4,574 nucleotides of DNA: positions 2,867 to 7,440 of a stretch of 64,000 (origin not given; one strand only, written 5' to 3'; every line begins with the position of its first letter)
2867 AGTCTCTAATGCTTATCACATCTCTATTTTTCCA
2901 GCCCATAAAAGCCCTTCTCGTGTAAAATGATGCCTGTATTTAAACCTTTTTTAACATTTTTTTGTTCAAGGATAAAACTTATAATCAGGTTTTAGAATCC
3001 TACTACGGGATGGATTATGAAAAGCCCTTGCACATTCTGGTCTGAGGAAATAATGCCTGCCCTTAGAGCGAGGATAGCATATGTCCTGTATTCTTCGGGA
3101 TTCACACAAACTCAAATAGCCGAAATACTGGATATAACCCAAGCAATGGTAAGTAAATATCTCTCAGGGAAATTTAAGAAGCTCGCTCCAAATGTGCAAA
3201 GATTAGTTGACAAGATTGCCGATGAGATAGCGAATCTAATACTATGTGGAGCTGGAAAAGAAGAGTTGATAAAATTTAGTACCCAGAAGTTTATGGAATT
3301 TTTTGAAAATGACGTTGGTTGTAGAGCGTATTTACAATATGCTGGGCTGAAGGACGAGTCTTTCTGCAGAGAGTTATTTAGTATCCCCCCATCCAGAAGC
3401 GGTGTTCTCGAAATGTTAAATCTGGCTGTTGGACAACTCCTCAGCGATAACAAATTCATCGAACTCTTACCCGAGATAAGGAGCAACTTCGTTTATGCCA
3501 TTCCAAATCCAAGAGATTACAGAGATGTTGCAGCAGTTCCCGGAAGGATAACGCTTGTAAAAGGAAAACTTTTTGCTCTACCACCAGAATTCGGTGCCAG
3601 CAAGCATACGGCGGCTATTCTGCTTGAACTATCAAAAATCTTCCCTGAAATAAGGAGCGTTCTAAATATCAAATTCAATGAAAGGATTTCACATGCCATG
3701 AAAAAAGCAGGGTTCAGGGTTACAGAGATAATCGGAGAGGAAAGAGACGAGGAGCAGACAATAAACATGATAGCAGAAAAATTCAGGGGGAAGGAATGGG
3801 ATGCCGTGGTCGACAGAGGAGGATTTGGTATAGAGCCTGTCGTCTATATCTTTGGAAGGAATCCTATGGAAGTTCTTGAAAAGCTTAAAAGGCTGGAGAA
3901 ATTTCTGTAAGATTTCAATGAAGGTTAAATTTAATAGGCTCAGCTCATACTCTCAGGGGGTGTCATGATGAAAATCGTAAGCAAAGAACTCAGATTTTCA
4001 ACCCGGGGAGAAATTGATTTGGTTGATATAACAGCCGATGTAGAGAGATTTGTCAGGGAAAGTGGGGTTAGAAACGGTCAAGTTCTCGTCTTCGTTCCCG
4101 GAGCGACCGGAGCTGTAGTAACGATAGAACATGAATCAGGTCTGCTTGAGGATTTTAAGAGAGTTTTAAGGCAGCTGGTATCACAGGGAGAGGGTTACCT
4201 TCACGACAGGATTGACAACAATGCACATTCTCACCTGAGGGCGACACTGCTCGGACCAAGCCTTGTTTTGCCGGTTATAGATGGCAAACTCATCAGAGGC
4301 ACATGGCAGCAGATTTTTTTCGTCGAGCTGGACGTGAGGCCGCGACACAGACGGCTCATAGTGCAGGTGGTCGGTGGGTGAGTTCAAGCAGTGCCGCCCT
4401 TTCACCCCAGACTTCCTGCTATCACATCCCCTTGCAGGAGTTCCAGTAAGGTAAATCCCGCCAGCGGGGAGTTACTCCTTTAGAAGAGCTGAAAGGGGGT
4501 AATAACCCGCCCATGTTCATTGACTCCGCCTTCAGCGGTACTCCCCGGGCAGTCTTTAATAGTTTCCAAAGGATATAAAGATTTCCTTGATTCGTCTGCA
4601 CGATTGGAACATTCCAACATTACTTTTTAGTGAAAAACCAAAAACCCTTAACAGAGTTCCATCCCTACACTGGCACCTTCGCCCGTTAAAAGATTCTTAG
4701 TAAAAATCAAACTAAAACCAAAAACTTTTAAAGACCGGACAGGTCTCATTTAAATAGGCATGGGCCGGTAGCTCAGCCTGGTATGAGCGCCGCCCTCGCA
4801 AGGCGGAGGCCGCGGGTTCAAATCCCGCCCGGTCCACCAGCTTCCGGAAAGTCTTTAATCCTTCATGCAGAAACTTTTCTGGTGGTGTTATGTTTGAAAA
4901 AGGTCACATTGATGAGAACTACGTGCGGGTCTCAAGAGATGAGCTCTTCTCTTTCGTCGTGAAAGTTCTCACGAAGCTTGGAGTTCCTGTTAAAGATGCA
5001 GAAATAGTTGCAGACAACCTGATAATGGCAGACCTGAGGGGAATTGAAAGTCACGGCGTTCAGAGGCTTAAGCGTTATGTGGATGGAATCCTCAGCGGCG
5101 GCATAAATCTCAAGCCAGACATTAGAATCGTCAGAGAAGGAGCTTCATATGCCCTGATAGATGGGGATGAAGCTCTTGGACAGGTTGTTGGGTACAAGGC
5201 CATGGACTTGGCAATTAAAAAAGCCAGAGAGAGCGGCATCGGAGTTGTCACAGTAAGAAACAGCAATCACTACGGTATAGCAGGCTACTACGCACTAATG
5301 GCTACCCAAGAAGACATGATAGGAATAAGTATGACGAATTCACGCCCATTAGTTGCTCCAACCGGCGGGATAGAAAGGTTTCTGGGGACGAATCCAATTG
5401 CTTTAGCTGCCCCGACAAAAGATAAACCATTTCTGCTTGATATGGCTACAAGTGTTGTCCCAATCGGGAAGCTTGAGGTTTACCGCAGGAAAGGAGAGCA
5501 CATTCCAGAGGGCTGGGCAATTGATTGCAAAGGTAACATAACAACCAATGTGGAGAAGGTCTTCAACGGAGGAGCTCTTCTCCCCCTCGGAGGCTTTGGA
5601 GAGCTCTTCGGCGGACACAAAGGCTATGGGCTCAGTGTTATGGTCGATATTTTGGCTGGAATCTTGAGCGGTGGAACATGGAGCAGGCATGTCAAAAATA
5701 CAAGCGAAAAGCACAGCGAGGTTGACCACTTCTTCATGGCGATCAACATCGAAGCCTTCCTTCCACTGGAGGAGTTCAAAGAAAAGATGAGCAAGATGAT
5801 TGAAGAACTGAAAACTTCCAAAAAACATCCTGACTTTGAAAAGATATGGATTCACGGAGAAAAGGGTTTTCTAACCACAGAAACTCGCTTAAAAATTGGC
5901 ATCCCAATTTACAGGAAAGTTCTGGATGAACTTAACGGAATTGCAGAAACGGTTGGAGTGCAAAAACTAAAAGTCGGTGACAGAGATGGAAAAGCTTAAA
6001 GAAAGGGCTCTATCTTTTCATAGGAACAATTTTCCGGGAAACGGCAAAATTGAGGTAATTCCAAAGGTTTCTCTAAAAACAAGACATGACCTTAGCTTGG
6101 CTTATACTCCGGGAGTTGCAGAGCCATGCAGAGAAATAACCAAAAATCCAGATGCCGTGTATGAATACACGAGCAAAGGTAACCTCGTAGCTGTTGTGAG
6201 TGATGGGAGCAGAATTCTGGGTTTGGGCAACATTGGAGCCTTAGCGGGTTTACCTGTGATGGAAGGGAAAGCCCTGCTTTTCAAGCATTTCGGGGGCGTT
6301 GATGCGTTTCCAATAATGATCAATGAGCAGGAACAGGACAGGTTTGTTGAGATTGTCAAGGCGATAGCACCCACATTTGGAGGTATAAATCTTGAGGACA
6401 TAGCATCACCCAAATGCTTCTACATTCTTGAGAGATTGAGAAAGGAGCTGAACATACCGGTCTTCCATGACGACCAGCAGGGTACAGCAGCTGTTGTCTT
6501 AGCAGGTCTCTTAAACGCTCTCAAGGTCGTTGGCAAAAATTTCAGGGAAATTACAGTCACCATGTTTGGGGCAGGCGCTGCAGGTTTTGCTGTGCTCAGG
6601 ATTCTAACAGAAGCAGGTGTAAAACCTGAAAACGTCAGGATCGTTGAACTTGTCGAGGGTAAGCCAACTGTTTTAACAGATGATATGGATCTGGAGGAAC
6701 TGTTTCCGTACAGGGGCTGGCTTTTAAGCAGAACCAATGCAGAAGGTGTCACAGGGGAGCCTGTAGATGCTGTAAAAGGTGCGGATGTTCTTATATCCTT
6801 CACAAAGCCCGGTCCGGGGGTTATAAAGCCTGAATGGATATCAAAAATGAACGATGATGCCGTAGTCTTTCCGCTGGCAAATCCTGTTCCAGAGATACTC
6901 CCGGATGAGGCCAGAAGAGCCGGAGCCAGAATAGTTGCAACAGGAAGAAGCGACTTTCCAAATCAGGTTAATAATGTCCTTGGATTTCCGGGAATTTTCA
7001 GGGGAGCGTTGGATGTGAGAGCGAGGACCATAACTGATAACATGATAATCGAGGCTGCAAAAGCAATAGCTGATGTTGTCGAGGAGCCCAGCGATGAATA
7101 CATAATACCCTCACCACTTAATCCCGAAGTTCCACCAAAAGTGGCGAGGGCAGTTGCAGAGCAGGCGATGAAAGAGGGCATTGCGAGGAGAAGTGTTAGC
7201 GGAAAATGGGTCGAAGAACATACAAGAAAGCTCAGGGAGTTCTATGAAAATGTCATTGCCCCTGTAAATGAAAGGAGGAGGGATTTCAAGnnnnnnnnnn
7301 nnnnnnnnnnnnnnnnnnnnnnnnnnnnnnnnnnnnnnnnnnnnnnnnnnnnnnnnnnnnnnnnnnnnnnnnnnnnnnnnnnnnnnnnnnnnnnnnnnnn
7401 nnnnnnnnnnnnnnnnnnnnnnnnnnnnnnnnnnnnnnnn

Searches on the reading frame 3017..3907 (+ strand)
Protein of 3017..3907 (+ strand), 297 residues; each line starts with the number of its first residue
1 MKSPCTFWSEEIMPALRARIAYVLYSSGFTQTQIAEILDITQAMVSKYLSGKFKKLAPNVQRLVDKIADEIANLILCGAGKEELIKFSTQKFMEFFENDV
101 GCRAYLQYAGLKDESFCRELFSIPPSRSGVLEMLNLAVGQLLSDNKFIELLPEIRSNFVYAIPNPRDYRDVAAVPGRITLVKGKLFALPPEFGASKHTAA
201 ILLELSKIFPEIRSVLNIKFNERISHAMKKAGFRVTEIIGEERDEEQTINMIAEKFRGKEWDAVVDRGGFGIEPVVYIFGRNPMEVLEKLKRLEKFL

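Call 9: search_protein_families(library=pfam, proteins=[window:3017-3907:+], max_evalue=0.001)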
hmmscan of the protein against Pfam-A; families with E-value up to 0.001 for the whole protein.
window:3017-3907:+ (297 aa): 3 families
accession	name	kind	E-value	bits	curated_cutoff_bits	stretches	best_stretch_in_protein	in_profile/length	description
PF10120.14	ThiN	-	3e-49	167.3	25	1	134-291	2-164/165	Thiamine-phosphate synthase ThiN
PF01381.28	HTH_3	-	0.00017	22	23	1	27-62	8-43/55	Helix-turn-helix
PF13744.12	HTH_37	-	0.00045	20.4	27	0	17-65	20-66/80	Helix-turn-helix domain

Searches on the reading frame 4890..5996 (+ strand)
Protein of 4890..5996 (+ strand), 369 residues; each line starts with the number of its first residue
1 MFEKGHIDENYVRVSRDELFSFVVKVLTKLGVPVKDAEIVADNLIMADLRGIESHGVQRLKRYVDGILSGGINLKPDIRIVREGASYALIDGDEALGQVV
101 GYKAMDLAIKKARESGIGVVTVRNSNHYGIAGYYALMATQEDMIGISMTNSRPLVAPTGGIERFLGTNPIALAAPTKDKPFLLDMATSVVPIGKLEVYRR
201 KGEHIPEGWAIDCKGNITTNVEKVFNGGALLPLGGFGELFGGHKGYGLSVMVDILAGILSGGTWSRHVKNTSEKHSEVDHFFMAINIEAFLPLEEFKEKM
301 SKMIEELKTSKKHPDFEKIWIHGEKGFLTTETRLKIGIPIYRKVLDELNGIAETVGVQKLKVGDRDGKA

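Call 9: search_protein_families(library=pfam, proteins=[window:4890-5996:+], max_evalue=0.001)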
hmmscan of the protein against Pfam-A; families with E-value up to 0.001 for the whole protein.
window:4890-5996:+ (369 aa): 1 family
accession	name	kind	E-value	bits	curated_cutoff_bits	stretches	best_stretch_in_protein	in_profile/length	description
PF02615.19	Ldh_2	-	5.5e-132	440.4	38.8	1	14-349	1-333/333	Malate/L-lactate dehydrogenase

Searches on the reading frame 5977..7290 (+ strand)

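Call 9: search_protein_families(library=pfam, proteins=[window:5977-7290:+], max_evalue=0.001)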
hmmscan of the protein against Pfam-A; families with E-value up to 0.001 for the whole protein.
window:5977-7290:+ (438 aa): 2 families
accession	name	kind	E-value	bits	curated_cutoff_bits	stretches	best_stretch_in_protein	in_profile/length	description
PF00390.24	malic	-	6.9e-35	120.9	23.1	2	23-118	2-118/182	Malic enzyme, N-terminal domain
PF03949.21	Malic_M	-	1.6e-21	77.2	23.5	1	168-397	2-257/258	Malic enzyme, NAD binding domain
